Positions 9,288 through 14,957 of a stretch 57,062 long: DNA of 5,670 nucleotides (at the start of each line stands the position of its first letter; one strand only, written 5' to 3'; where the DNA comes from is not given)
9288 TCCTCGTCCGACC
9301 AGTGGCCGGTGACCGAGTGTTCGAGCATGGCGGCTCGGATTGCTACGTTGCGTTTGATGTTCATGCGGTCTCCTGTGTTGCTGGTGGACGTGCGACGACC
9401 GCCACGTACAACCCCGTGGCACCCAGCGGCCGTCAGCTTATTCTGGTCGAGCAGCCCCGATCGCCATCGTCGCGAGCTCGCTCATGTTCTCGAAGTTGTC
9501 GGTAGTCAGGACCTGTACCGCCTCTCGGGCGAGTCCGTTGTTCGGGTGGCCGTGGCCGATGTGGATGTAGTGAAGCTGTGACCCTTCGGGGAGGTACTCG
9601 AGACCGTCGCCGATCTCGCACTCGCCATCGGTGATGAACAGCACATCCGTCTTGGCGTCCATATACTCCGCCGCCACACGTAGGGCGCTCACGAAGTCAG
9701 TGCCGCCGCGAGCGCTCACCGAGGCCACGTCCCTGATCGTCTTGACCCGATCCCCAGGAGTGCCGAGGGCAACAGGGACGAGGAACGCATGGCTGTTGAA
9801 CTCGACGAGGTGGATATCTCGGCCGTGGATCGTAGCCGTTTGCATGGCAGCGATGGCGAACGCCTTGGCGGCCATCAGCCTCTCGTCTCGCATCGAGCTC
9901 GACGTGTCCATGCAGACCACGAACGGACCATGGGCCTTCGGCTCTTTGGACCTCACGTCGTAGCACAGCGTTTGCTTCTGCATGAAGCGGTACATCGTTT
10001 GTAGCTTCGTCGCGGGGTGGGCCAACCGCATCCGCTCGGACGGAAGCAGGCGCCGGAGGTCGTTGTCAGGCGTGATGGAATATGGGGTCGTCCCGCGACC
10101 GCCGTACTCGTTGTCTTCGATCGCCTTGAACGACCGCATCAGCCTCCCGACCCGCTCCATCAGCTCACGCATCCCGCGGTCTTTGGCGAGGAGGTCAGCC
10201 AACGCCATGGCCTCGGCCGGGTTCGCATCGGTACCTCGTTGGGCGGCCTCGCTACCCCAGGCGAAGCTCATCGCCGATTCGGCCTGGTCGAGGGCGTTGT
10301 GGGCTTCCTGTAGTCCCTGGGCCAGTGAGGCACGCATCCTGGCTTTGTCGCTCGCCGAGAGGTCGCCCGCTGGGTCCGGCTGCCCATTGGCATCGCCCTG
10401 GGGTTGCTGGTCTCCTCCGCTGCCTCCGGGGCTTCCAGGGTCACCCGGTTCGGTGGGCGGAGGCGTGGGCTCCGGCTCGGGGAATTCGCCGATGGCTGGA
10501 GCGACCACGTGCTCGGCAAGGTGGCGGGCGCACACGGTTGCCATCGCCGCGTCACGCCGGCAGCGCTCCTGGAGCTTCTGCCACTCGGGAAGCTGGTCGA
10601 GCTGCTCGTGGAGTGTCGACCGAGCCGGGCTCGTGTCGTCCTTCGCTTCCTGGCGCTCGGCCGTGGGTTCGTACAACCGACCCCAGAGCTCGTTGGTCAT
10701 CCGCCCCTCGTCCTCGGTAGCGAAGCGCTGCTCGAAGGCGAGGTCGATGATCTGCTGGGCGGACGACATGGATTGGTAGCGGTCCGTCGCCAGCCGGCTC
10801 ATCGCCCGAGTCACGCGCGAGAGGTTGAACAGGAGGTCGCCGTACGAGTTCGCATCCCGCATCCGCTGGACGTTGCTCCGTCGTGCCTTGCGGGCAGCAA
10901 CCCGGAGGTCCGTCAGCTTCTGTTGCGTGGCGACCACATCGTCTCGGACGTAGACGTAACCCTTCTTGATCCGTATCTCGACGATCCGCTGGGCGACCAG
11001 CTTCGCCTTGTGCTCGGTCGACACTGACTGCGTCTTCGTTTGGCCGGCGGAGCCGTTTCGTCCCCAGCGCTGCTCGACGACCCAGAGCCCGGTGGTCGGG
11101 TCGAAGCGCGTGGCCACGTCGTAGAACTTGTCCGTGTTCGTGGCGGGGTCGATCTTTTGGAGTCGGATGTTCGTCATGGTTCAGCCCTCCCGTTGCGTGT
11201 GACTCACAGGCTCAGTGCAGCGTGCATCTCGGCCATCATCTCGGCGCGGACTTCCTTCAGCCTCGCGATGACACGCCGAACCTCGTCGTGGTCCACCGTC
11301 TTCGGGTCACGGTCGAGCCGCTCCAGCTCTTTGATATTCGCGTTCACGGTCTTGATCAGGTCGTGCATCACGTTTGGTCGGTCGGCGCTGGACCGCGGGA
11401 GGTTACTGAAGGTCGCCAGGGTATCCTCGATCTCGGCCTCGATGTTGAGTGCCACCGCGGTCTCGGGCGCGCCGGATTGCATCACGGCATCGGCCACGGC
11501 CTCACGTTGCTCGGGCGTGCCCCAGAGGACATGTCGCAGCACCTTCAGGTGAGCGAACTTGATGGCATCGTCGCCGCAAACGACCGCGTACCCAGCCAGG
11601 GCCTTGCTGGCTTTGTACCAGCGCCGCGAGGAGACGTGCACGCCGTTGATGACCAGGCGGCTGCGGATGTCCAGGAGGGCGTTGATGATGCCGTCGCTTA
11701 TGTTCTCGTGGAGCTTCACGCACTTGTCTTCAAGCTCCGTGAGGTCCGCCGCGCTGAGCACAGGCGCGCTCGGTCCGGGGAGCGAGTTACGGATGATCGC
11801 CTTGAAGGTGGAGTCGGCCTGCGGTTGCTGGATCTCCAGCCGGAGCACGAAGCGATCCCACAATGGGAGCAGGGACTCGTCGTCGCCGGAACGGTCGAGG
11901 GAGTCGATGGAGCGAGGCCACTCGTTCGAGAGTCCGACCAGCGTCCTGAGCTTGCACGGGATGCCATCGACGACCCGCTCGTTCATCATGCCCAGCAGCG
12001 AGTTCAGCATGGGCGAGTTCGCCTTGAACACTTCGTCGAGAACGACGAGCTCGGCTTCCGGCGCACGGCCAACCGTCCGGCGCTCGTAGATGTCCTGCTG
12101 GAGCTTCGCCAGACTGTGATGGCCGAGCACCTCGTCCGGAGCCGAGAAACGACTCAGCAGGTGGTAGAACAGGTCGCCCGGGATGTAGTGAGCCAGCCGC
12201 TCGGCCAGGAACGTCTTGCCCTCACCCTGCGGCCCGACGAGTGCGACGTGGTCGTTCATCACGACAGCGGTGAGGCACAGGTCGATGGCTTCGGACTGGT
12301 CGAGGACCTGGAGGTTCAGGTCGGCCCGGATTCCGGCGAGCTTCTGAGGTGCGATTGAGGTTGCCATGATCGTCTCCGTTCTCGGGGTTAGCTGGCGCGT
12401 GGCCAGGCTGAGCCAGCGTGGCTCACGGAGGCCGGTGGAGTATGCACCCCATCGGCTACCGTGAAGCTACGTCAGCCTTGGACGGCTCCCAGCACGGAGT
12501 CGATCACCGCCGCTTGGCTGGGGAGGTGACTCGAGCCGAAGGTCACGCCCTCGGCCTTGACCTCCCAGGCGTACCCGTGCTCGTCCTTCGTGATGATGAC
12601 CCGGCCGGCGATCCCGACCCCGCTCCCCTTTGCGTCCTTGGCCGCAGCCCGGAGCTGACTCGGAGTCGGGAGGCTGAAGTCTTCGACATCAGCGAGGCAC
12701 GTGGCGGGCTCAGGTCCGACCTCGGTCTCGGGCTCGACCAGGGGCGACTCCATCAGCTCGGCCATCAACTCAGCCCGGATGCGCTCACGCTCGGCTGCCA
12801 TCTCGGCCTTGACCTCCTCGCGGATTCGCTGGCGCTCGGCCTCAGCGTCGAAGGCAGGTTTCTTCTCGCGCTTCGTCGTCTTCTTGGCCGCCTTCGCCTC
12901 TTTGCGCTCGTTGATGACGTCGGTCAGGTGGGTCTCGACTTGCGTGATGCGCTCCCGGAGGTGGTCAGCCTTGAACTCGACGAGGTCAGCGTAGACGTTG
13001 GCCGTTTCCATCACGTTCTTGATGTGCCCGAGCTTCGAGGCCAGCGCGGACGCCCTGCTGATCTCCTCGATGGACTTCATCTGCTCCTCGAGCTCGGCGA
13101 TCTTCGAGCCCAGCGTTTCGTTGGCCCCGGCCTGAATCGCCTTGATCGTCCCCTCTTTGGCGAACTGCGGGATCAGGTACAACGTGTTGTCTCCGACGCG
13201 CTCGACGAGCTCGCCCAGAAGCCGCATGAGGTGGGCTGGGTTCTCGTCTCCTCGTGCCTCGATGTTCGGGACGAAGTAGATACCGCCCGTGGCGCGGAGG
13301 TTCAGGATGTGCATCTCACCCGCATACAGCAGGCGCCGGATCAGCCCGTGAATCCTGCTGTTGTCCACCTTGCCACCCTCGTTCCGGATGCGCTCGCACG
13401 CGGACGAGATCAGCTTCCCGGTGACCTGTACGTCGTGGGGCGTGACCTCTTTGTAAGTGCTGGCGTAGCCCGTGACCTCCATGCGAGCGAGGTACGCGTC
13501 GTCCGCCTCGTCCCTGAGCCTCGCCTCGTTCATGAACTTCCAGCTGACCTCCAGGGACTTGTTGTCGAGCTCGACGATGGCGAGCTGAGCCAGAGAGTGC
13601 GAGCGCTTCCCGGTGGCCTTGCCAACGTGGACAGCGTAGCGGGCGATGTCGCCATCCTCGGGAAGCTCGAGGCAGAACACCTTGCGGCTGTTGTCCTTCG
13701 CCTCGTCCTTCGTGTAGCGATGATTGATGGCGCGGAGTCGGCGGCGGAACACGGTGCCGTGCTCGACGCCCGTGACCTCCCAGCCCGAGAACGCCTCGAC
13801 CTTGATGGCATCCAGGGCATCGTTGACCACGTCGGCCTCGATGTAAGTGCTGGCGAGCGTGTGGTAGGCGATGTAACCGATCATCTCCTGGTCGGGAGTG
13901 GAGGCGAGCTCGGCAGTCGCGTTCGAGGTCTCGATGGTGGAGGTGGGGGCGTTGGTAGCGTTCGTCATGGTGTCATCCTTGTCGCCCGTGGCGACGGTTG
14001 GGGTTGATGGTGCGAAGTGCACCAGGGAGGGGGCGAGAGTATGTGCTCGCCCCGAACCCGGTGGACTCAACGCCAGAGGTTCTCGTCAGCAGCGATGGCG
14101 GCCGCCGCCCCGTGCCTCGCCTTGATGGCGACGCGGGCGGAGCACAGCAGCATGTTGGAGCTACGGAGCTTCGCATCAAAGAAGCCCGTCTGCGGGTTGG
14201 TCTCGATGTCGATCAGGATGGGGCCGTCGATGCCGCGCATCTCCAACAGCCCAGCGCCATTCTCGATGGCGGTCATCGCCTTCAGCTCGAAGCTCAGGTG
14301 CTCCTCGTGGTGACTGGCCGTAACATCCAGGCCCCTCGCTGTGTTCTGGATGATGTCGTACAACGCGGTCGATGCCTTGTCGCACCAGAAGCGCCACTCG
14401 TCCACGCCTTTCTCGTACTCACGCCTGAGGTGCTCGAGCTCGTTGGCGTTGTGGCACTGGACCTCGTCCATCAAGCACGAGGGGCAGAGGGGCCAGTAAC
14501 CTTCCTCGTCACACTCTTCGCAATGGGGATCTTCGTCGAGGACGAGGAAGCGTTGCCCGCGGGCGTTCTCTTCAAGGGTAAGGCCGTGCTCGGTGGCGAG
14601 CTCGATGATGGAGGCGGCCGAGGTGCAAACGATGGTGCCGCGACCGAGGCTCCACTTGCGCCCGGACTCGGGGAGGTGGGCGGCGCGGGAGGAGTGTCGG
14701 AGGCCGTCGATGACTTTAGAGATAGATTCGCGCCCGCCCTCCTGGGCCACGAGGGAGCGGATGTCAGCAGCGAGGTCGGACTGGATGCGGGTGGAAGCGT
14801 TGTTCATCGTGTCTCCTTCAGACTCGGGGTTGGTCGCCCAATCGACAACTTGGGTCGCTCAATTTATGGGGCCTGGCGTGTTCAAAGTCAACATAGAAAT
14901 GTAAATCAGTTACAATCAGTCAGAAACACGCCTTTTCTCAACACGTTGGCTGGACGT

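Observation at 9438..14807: MoxR AAA+ ATPase plus WGR-fused VWA protein, with two large orphan proteins, at the head of the early replication operon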

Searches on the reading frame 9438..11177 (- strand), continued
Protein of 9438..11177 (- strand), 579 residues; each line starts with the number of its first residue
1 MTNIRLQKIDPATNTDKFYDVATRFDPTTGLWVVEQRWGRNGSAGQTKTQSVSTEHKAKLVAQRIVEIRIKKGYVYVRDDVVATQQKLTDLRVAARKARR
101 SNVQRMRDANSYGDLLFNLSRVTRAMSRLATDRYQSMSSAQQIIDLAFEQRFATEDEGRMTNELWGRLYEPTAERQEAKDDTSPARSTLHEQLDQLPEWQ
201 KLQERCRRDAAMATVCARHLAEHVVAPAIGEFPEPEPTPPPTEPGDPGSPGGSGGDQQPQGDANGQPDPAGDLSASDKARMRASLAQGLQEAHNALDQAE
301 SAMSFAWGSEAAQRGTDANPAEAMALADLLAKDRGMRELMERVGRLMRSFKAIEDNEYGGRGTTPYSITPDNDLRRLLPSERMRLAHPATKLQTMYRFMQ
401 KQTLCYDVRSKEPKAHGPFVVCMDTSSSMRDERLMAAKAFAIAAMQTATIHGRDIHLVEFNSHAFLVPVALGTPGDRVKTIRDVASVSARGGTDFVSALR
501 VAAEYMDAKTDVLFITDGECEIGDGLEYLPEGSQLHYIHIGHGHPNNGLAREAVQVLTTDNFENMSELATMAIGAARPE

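Call 80: fold_search(model_id=the predicted structure, library=pdb)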
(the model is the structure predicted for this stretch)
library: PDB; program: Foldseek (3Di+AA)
matches with E <= 10: 639; with E <= 0.001: 144
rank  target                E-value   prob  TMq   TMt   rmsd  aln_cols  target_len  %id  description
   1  7n1o                  3.2e-06  1.00  0.24  0.49   9.2       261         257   15  The von Willebrand factor A domain of human capillary morphogenesis gene II, flexibly fused to the 1TEL crystallization  (released 2021-06-09)
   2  8ft6                  3.3e-06  1.00  0.24  0.50  11.1       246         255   15  The von Willebrand factor A domain of human capillary morphogenesis gene II, flexibly fused to the 1TEL crystallization  (released 2023-03-22)
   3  9doc                  6.2e-06  1.00  0.24  0.50  10.9       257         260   14  The von Willebrand factor A domain of human capillary morphogenesis gene II, flexibly fused to the 1TEL crystallization  (released 2024-11-06)
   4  6pyo_B                7.2e-06  1.00  0.22  0.69   3.4       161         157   21  Calcium Activated Chloride Channel Regulator 1 (CLCA1) VWA Domain (released 2020-01-29)
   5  8fzu_A                7.9e-06  1.00  0.23  0.48  13.7       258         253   14  The von Willebrand factor A domain of human capillary morphogenesis gene II, flexibly fused to the 1TEL crystallizatio (released 2023-07-19)
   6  9ykb_B                8.3e-06  1.00  0.22  0.46  14.3       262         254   16  The von Willebrand factor A domain of human capillary morphogenesis gene II, fused to the 1TEL crystallization chapero (released 2025-10-22)
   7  9ykb_A                8.3e-06  1.00  0.22  0.45  14.1       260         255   16  The von Willebrand factor A domain of human capillary morphogenesis gene II, fused to the 1TEL crystallization chapero (released 2025-10-22)
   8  6pyx_A                9.1e-06  1.00  0.22  0.71   2.9       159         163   21  Calcium Activated Chloride Channel Regulator 1 (CLCA1) VWA Domain (released 2020-01-29)
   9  3ibs_A                1.1e-05  1.00  0.22  0.56   4.3       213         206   17  Crystal structure of conserved hypothetical protein BatB from Bacteroides thetaiotaomicron (released 2009-08-25)
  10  8ft8                  1.3e-05  1.00  0.24  0.50  11.0       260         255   15  The von Willebrand factor A domain of human capillary morphogenesis gene II, flexibly fused to the 1TEL crystallization  (released 2023-03-01)
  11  7o4i_6                1.3e-05  1.00  0.24  0.37  10.3       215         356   13  Yeast RNA polymerase II transcription pre-initiation complex with initial transcription bubble (released 2021-06-16)
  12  1shu                  1.4e-05  1.00  0.22  0.62   4.3       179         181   18  Crystal Structure of the von Willebrand factor A domain of human capillary morphogenesis protein 2: an anthrax toxin rec (released 2004-04-13)
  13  9rt2_C1               1.7e-05  1.00  0.21  0.41   4.7       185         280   17  NetF - ANTXR2 structure (C4) (released 2026-02-18)
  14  7vfs_B                1.8e-05  1.00  0.23  0.14   4.5       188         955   16  Human N-type voltage gated calcium channel CaV2.2-alpha2/delta1-beta1 complex, apo state (released 2021-11-03)
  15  7o4k_6                1.8e-05  1.00  0.24  0.37  10.6       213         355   14  Yeast TFIIH in the contracted state within the pre-initiation complex (released 2021-06-16)
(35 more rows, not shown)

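Call 91: find_related_loci(query=A6, collection=metagenome_contigs, flank=8000)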
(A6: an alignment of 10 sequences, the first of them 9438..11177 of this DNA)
Query A6 (579 aa) in metagenome_contigs; peptide patterns used: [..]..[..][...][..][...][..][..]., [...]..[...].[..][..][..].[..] (x = any residue, [..] = any of these).
179 stretches matched a pattern; 104 encode a relative of the query (tblastn E <= 1e-3); the best 80 are kept; 80 distinct loci.
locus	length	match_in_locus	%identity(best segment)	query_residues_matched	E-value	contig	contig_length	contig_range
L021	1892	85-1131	31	181-522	2e-32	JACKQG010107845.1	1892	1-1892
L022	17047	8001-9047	30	167-519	2e-31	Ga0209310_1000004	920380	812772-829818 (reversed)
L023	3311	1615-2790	31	163-519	4e-30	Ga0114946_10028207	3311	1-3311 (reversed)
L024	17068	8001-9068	30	163-522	4e-30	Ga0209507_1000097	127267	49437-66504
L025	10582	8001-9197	30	144-524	7e-30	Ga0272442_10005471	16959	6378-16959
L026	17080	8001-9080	29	167-522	1e-28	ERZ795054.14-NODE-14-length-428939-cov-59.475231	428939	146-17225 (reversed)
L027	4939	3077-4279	30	123-519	2e-28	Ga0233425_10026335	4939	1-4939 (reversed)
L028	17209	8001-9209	27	121-522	5e-28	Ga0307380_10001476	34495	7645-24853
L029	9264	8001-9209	27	121-522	6e-28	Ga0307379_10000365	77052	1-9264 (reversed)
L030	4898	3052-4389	30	97-542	8e-28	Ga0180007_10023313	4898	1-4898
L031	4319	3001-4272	27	88-519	3e-27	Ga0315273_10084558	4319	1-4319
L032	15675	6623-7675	30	163-519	9e-27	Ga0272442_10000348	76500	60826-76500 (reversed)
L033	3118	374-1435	29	162-519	1e-26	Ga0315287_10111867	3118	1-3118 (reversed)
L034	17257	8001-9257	26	114-524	5e-26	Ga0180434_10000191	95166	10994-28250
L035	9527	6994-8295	29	106-522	4e-26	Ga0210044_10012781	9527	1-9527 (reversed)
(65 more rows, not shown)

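Call 96: search_protein_families(library=pfam, alignment_id=A7, max_evalue=0.0001)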
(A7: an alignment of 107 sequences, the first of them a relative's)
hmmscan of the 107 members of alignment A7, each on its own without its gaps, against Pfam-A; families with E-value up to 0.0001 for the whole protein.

A. member 1, L022:58-303:+ (81 aa): 0 families

B. families by the number of members that match (of 107 scanned): 36 families (the first 25 are shown)
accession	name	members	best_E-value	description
PF04098.21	Rad52_Rad22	7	1.5e-19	Rad52/22 family double-strand break repair protein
PF12705.13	PDDEXK_1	5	8.5e-33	PD-(D/E)XK nuclease superfamily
PF02767.21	DNA_pol3_beta_2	5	7.7e-17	DNA polymerase III beta subunit, central domain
PF00712.24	DNA_pol3_beta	5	1.4e-11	DNA polymerase III beta subunit, N-terminal domain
PF02768.20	DNA_pol3_beta_3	4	6.1e-13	DNA polymerase III beta subunit, C-terminal domain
PF04002.20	RadC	3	6.7e-36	RadC-like JAB domain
PF13481.12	AAA_25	2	2e-31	AAA domain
PF07505.17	DUF5131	1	8e-107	Protein of unknown function (DUF5131)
PF08238.18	Sel1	1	1.2e-32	Sel1 repeat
PF09250.16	Prim-Pol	1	7e-27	Bifunctional DNA primase/polymerase, N-terminal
PF22751.1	DUF488-N3a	1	5.4e-26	Active DUF488-N3 subclade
PF03796.21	DnaB_C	1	1.2e-22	DnaB-like helicase C terminal domain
PF04321.23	RmlD_sub_bind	1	2.5e-19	RmlD substrate binding domain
PF04851.21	ResIII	1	9e-18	Type III restriction enzyme, res subunit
PF22752.1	DUF488-N3i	1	1.9e-16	Inactive DUF488-N3 subclade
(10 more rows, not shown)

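Call 115: search_dna_similar(query=L007:5603-6826:+, collection=plasmids, mode=protein, max_evalue=0.001, max_rows=20)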
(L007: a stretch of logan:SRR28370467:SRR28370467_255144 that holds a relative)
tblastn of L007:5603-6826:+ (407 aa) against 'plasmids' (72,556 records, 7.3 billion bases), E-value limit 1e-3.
No match.

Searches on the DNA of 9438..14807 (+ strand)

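Call 5: search_dna_similar(query=window:9438-14807:+, collection=phages, mode=near, max_rows=30)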
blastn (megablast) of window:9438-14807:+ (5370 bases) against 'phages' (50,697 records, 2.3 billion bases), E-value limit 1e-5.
No match.

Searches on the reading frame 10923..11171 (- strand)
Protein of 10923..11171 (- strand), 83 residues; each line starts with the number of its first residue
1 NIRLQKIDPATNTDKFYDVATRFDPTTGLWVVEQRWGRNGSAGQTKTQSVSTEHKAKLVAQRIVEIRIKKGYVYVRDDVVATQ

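Call 114: search_solved_structures(query=A8, max_evalue=1, show_alignments=2)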
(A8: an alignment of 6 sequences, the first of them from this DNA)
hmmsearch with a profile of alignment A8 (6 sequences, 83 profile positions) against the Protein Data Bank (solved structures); distinct sequences matched with E-value up to 1: 22.
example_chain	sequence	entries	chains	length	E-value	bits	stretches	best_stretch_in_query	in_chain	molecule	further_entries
2ra8_A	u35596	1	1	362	8.7e-09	38.7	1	4-76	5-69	Uncharacterized protein Q64V53_BACFR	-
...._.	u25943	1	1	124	4.9e-07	33.1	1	3-69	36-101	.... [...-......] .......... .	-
9zq9_P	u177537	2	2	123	3.2e-06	30.5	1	2-67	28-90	Poly [ADP-ribose] polymerase 2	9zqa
6f1k_A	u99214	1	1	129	3.5e-06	30.4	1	2-67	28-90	Poly [ADP-ribose] polymerase 2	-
6f5b_A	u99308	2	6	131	3.7e-06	30.3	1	2-67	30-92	Poly [ADP-ribose] polymerase 2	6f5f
6usj_U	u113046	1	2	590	2e-05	28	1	2-67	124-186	Poly [ADP-ribose] polymerase 2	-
9zqb_P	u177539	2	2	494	8.6e-05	25.9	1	2-67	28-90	Poly [ADP-ribose] polymerase 2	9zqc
7aeo_A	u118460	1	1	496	8.7e-05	25.9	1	2-67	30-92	Poly [ADP-ribose] polymerase 2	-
6x0l_P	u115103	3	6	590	0.00014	25.3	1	2-67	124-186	Poly [ADP-ribose] polymerase 2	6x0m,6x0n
2cr9_A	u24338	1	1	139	0.00057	23.3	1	6-68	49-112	Poly [ADP-ribose] polymerase-1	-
7s68_B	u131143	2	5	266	0.0012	22.3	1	6-67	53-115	Poly [ADP-ribose] polymerase 1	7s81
7s6h_B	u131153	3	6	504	0.0028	21.1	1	6-68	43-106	Poly [ADP-ribose] polymerase 1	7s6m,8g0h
4opx_C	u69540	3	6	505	0.0029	21.1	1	6-68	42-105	Poly [ADP-ribose] polymerase 1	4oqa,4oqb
4dqy_C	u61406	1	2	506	0.0029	21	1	6-68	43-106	Poly [ADP-ribose] polymerase 1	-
9mi8_A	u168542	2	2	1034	0.0071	19.8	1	6-68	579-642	Poly [ADP-ribose] polymerase 1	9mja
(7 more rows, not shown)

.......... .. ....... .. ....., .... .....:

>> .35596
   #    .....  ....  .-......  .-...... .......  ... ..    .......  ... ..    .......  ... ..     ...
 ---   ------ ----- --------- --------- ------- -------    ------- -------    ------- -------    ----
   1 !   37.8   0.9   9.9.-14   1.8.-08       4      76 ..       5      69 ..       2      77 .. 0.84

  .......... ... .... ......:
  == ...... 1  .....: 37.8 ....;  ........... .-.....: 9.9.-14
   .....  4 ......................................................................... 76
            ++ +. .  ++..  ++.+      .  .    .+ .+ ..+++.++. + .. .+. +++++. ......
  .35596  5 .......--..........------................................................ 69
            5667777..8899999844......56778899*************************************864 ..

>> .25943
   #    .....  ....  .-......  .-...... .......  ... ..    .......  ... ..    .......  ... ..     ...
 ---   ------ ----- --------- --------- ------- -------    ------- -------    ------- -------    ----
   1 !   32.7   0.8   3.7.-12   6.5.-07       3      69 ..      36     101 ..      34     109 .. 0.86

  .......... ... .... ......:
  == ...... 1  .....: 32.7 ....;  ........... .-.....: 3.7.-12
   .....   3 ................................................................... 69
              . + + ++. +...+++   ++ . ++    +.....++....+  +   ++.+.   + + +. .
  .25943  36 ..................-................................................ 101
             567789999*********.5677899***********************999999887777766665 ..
